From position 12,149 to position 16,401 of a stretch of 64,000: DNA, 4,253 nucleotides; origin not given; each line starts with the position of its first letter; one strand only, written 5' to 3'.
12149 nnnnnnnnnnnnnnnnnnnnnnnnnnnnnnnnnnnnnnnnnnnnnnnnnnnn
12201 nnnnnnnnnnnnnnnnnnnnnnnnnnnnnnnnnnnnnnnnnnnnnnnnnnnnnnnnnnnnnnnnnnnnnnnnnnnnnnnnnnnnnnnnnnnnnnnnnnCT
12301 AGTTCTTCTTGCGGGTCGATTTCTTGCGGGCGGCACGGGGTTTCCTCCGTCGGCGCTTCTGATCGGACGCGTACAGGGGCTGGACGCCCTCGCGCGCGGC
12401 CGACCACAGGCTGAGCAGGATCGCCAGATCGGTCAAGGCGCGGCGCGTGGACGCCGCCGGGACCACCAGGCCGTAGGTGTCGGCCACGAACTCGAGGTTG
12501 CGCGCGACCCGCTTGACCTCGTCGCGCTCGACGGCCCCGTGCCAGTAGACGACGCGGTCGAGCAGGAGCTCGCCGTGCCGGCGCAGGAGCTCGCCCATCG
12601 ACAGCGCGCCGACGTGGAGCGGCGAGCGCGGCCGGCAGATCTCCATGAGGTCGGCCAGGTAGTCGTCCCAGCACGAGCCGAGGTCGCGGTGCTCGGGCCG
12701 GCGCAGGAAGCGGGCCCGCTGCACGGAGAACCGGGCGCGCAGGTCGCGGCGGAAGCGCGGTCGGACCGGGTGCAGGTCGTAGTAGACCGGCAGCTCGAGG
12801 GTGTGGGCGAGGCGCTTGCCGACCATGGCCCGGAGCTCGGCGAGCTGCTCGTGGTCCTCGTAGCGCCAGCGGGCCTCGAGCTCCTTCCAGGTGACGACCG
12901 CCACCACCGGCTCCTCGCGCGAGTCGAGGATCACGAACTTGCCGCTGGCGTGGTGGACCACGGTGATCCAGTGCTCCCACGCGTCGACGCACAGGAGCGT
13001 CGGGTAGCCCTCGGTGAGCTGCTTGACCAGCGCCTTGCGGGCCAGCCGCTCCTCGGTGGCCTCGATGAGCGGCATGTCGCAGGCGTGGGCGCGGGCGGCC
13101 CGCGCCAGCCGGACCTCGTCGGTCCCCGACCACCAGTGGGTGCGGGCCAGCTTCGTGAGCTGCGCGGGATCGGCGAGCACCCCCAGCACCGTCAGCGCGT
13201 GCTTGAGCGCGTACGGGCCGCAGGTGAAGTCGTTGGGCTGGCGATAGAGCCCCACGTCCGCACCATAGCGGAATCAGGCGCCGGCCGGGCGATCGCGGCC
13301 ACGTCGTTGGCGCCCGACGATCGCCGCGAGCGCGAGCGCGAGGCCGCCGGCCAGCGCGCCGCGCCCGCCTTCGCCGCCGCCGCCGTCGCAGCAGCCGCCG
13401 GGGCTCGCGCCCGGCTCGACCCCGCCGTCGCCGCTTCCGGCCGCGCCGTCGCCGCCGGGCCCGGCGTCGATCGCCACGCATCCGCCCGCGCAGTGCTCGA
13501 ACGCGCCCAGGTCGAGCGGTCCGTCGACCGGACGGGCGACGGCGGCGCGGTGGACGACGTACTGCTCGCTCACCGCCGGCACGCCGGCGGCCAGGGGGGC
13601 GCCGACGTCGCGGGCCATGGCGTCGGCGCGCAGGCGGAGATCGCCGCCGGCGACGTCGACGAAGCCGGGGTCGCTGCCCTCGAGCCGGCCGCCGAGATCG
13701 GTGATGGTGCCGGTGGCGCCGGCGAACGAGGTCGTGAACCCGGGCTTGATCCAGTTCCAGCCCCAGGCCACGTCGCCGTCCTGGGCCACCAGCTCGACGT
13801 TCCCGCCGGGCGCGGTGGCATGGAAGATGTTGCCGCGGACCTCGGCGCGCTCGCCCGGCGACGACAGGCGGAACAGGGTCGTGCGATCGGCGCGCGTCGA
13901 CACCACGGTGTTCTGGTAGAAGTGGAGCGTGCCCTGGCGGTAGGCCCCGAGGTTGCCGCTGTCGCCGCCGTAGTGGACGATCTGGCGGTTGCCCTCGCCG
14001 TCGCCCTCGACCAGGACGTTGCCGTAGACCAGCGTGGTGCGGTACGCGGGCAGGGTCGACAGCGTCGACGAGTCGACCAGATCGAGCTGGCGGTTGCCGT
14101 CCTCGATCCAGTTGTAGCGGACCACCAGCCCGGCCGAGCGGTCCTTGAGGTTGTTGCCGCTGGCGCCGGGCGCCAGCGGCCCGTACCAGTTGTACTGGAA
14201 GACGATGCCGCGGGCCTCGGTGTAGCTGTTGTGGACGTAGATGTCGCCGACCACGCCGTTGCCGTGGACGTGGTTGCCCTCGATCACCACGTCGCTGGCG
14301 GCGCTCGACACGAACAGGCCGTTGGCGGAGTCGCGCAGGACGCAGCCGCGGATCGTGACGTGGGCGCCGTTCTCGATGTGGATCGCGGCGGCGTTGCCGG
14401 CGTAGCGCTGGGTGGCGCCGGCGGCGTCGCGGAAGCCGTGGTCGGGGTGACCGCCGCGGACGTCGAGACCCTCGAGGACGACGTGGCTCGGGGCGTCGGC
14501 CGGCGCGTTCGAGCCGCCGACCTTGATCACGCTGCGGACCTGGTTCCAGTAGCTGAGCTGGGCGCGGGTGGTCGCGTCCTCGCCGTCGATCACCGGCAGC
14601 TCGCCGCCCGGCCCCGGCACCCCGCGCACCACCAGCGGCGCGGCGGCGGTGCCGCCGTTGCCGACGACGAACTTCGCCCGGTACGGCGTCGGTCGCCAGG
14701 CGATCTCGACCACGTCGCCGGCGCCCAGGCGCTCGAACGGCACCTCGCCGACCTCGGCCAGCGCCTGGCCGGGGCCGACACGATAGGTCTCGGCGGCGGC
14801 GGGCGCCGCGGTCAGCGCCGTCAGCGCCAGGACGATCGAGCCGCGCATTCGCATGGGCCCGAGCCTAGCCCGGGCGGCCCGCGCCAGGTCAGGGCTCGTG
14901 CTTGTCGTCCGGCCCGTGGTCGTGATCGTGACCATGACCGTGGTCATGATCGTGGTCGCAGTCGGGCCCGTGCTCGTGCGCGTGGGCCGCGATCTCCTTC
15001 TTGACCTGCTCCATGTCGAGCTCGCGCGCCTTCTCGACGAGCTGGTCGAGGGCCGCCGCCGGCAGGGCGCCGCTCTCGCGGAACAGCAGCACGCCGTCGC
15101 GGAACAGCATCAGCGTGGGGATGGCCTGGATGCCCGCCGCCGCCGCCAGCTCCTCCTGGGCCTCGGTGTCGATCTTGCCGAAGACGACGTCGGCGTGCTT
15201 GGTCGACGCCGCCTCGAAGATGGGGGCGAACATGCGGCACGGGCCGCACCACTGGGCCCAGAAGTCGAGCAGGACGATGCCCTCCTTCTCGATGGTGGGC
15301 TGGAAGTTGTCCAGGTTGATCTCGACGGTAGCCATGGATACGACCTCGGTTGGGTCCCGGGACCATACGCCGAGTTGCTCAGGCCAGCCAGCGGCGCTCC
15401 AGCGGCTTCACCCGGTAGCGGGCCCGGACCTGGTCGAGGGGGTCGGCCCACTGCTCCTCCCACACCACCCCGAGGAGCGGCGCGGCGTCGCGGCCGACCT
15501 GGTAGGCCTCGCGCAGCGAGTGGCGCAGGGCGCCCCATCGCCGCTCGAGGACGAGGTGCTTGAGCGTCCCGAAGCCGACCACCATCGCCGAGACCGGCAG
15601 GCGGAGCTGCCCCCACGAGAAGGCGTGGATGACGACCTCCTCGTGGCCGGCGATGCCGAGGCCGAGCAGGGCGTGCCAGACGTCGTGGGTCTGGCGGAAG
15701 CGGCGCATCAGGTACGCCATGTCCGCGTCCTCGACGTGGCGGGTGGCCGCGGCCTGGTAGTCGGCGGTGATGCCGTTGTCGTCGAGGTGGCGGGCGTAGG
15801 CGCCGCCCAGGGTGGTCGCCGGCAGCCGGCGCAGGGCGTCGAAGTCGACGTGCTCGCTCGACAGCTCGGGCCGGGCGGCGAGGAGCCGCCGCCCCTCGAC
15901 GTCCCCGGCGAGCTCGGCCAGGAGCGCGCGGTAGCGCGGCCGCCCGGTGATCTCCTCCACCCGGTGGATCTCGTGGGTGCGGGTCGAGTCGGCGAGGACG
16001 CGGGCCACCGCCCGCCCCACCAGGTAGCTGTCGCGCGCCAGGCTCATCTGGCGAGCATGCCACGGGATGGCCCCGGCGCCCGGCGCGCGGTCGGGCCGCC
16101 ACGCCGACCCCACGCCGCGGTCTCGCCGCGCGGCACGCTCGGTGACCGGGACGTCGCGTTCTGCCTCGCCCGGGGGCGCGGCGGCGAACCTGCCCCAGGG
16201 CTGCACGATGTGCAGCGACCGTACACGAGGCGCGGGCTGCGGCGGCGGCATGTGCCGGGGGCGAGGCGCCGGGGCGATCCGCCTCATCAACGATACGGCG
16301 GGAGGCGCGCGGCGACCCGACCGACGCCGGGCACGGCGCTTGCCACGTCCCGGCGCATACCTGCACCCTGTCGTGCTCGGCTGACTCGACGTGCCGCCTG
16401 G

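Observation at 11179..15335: Co-directional cluster: His-tailed thioredoxin, beta-helix MYXO-CTERM protein, C39/BtrH-like papain-fold protein and Ddl-like ATP-grasp ligase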

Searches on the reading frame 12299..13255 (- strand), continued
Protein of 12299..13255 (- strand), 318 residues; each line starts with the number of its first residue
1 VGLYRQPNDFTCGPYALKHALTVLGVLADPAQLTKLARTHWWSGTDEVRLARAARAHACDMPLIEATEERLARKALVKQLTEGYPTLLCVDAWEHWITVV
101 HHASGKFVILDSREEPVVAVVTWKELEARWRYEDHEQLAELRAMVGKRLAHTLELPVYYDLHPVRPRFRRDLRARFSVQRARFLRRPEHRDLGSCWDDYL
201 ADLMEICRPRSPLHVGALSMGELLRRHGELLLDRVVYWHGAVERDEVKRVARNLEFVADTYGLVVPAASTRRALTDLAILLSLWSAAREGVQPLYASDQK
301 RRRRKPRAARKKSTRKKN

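Call 57: find_encoding_contigs(protein=P0408, flank=4000, max_places=1)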
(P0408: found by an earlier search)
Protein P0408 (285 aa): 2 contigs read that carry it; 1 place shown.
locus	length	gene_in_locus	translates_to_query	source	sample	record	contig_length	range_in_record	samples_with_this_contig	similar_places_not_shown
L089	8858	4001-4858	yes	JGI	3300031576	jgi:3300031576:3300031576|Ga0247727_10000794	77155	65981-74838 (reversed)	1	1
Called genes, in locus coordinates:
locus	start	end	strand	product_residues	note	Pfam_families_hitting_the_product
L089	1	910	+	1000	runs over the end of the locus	PF13360:PQQ_2 (weak), PF01436:NHL (faint)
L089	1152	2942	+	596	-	PF00691:OmpA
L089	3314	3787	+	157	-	PF00072:Response_reg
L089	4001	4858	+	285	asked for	PF03412:Peptidase_C39 (weak), PF13529:Peptidase_C39_2 (faint)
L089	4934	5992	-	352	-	PF07478:Dala_Dala_lig_C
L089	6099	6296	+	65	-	-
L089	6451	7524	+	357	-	PF01791:DeoC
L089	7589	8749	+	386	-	PF10128:OpcA_G6PD_assem, PF20171:OpcA_G6PD_C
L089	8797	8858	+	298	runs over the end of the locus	PF00850:Hist_deacetyl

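Call 58: find_encoding_contigs(protein=P0381, flank=4000, max_places=1)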
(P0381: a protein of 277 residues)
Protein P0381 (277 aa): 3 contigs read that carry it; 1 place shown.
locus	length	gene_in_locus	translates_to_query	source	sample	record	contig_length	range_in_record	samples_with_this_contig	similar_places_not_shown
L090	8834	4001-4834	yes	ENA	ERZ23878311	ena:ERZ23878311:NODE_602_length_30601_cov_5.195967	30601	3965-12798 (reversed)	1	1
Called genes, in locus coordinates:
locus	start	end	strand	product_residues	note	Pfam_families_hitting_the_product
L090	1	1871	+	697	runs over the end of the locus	PF12729:4HB_MCP_1 (weak), PF13682:CZB, PF00672:HAMP (weak), PF18947:HAMP_2, PF00015:MCPsignal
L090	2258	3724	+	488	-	PF00989:PAS, PF13426:PAS_9, PF00989:PAS (weak), PF13188:PAS_8 (weak), PF13426:PAS_9, PF00512:HisKA, PF02518:HATPase_c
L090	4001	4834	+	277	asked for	-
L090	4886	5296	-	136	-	-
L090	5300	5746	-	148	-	-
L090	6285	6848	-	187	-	PF01872:RibD_C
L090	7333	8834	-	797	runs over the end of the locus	-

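Call 86: search_protein_families(library=padloc, proteins=[window:12299-13255:-], max_evalue=0.01)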
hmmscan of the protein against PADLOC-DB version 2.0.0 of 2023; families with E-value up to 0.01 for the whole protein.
window:12299-13255:- (318 aa): 0 families

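Call 93: find_encoding_contigs(protein=P0002, flank=6000, max_places=2)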
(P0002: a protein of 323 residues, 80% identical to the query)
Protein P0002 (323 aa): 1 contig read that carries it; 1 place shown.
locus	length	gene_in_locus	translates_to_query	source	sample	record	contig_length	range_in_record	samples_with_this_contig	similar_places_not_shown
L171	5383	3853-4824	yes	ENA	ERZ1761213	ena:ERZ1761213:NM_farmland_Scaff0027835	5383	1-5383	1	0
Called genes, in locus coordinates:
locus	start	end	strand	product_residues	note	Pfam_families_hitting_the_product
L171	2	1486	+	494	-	?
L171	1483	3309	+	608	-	-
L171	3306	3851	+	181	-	PF00582:Usp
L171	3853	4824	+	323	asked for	-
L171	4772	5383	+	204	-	?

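Call 94: find_encoding_contigs(protein=P0003, flank=6000, max_places=2)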
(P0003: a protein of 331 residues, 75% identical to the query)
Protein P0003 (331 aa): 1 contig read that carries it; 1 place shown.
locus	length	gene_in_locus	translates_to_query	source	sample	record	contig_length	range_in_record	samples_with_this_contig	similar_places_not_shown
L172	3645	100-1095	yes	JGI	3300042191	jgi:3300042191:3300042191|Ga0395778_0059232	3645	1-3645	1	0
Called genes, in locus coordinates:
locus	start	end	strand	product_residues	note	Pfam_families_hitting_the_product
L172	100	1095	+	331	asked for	-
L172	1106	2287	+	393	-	PF02655:ATP-grasp_3 (faint), PF02786:CPSase_L_D2 (faint), PF07478:Dala_Dala_lig_C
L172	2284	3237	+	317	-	-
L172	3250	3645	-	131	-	?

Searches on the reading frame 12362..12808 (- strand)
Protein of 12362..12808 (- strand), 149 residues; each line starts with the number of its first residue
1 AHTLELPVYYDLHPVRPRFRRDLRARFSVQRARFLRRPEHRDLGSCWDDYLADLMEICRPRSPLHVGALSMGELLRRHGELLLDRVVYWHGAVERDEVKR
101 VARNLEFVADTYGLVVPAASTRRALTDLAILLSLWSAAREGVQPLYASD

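Call 48: predict_structure(alignment_id=A2)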
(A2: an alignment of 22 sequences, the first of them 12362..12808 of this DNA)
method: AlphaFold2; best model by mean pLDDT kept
length: 149 residues; sequences in the alignment: 22
mean_pLDDT: 70.6   pTM: 0.49
mean pLDDT of the five models: 70.6, 70.2, 68.5, 66.1, 62.0
residues with pLDDT >= 90: 16; 70-90: 72; 50-70: 34; < 50: 27
segments of 3 or more residues with pLDDT < 50: 6-27
pLDDT, mean of each block of 10 residues (from residue 1): 47 37 46 74 70 53 64 89 87 90 88 82 87 86 59
secondary structure, 60 per line:
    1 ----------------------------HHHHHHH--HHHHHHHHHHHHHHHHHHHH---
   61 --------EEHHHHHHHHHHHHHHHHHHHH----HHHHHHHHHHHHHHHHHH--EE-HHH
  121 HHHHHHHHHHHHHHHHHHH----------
elements in order: H29-35 H38-57 H71-90 H95-112 H118-139

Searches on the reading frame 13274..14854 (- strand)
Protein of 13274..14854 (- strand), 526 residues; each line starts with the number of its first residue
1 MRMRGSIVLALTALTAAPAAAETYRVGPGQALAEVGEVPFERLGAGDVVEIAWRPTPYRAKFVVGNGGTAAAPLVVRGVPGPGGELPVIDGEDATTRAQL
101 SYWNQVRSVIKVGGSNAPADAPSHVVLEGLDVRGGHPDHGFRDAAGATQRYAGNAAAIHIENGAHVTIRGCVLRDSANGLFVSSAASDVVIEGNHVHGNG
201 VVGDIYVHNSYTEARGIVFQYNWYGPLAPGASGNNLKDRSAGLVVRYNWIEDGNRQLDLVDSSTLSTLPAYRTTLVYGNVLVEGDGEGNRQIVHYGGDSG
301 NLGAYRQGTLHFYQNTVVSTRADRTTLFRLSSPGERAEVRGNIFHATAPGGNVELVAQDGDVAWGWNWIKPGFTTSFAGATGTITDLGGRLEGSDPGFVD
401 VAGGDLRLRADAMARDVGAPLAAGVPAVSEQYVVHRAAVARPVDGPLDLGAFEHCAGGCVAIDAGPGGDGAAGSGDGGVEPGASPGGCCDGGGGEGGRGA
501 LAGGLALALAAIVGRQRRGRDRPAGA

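Call 3: search_protein_families(library=pfam, proteins=[window:13274-14854:-], max_evalue=0.01)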
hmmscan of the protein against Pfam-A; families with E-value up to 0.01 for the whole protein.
window:13274-14854:- (526 aa): 2 families
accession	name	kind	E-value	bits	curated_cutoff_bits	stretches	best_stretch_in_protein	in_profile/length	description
PF13229.12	Beta_helix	-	6.9e-08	32.7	25.9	1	154-263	22-124/158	Right handed beta helix region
PF05048.19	NosD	-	0.00035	20.5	23.6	1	151-209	56-112/212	Periplasmic copper-binding protein (NosD)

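Call 4: search_protein_families(library=ncbifam, proteins=[window:13274-14854:-], max_evalue=0.01)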
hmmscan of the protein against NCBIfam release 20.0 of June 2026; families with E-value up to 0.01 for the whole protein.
window:13274-14854:- (526 aa): 1 family
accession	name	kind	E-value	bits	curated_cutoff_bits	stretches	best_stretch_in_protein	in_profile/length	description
TIGR04247.1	NosD_copper_fam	subfamily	0.0013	17.4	300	1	150-200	70-119/377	nitrous oxide reductase family maturation protein NosD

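Call 60: search_protein_families(library=ncbifam, proteins=[window:13274-14854:-], max_evalue=10)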
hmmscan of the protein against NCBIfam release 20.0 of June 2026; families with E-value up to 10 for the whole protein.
window:13274-14854:- (526 aa): 3 families
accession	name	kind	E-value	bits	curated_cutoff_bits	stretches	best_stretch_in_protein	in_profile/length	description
TIGR04247.1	NosD_copper_fam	subfamily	0.0013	17.4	300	1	150-200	70-119/377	nitrous oxide reductase family maturation protein NosD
TIGR03804.1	para_beta_helix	repeat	0.052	13.3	19.45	2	158-200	2-43/44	parallel beta-helix repeat protein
NF047849.1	Lsa33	exception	0.23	10.6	420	1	317-363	117-163/310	surface adhesin Lsa33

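Call 86: search_protein_families(library=padloc, proteins=[window:13274-14854:-], max_evalue=0.01)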
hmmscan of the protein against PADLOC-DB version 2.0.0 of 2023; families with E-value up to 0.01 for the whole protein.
window:13274-14854:- (526 aa): 0 families

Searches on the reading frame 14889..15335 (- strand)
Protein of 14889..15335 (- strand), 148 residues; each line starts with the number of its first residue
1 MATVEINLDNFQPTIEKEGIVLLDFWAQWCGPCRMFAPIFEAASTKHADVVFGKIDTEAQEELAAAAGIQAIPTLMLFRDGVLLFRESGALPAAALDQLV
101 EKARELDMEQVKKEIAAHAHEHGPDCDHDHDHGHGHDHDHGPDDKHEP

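Call 3: search_protein_families(library=pfam, proteins=[window:14889-15335:-], max_evalue=0.01)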
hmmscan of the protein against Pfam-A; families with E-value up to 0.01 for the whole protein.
window:14889-15335:- (148 aa): 5 families
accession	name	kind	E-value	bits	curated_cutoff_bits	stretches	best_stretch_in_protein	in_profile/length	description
PF00085.26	Thioredoxin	-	4.9e-26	91.2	23.5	1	3-101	2-102/103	Thioredoxin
PF13098.12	Thioredoxin_2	-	6.8e-07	30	27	1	17-99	4-103/104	Thioredoxin-like domain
PF13905.12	Thioredoxin_8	-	2e-06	28.5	27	1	20-48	3-31/94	Thioredoxin-like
PF04756.19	OST3_OST6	-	0.00063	19.7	27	1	30-80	46-104/294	OST3 / OST6 family, transporter family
PF14595.12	Thioredoxin_9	-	0.0012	19.2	25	1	20-101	43-126/129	Thioredoxin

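Call 4: search_protein_families(library=ncbifam, proteins=[window:14889-15335:-], max_evalue=0.01)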
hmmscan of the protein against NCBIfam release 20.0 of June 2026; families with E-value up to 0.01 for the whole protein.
window:14889-15335:- (148 aa): 12 families
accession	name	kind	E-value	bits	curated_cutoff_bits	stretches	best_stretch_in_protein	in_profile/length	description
TIGR01068.1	thioredoxin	equivalog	2.5e-30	104.6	96.8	1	8-102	3-99/101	thioredoxin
NF008229.0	PRK10996.1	equivalog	1.5e-26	92.8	125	1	4-103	38-138/141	thioredoxin TrxC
NF006898.0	PRK09381.1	equivalog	6.3e-17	61.9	138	1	9-100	11-104/109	thioredoxin TrxA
TIGR01130.1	ER_PDI_fam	subfamily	1.6e-16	61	344.25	1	3-84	3-88/476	protein disulfide-isomerase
TIGR01126.1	pdi_dom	equivalog_domain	3.9e-15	56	107.2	1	7-82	2-82/105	protein disulfide-isomerase domain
NF047697.1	ThioredTrxAClost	equivalog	7.7e-14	51.7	140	1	4-82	2-82/105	thioredoxin TrxA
TIGR00385.1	dsbE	subfamily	2.1e-06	27.5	123.15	1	14-45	59-90/173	DsbE family thiol:disulfide interchange protein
NF047696.1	ThlDiSintTplARhiz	equivalog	1.7e-05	24.7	230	1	20-80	99-163/219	thiol:disulfide interchange protein TlpA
NF045694.1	seleno_TsoB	exception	0.00033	18.9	805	1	17-76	473-541/572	rhodanese/DsbD fusion-like selenoprotein TsoB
NF002854.0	PRK03147.1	subfamily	0.0006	19.7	170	1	20-44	64-88/176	thiol-disulfide oxidoreductase ResA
NF041202.1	StoA_CxxC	exception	0.00092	19.1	210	1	21-48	55-83/163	endospore biogenesis thiol-disulfide oxidoreductase StoA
NF001419.0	PRK00293.1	subfamily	0.0084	14.7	330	1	16-80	475-546/574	protein-disulfide reductase DsbD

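Call 86: search_protein_families(library=padloc, proteins=[window:14889-15335:-], max_evalue=0.01)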
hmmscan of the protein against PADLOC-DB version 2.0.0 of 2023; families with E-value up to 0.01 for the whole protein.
window:14889-15335:- (148 aa): 0 families

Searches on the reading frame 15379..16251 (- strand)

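Call 23: search_protein_families(library=pfam, proteins=[window:15379-16251:-], max_evalue=0.01)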
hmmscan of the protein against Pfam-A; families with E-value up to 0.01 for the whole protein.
window:15379-16251:- (290 aa): 1 family
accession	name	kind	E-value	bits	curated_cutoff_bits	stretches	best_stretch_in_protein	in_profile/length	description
PF05019.18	Coq4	-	1.3e-45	155.9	22.9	1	79-283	17-219/221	Coenzyme Q (ubiquinone) biosynthesis protein Coq4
